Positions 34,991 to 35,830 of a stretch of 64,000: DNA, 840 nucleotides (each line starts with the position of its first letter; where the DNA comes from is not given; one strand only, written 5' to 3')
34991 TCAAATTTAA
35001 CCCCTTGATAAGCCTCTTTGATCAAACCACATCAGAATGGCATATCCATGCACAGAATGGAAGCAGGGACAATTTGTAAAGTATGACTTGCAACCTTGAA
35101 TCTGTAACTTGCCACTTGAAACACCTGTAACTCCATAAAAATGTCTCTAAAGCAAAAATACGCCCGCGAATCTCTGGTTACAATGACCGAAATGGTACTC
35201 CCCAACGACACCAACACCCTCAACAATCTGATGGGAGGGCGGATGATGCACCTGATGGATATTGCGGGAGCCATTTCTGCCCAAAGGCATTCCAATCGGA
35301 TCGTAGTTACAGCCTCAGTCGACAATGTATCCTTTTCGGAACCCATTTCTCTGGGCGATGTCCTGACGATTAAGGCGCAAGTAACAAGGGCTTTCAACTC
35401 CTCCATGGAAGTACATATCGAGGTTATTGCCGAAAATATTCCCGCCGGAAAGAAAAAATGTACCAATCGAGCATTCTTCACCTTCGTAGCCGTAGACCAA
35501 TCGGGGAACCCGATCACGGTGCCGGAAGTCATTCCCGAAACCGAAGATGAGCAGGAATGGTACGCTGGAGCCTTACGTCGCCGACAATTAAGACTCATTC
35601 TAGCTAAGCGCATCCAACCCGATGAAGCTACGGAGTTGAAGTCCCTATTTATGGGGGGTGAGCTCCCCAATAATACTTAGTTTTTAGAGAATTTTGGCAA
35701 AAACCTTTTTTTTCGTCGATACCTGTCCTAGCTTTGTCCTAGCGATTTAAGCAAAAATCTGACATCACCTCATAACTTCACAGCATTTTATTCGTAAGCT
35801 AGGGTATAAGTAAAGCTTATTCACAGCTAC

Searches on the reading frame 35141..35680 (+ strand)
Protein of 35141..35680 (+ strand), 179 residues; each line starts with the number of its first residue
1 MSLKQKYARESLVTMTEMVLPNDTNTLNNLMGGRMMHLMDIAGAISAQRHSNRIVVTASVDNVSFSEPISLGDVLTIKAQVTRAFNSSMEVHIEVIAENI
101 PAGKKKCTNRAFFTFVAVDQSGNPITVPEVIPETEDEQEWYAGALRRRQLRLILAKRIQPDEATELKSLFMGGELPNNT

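Call 8: search_protein_families(library=pfam, proteins=[window:35141-35680:+], max_evalue=0.001)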
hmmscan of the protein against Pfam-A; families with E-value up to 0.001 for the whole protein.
window:35141-35680:+ (179 aa): 2 families
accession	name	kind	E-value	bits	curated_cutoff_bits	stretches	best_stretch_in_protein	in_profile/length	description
PF03061.28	4HBT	-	1.3e-17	64.3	20.6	1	28-99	2-74/79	Thioesterase superfamily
PF13279.12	4HBT_2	-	0.00042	21.2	25.5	1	36-131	26-118/122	Thioesterase-like superfamily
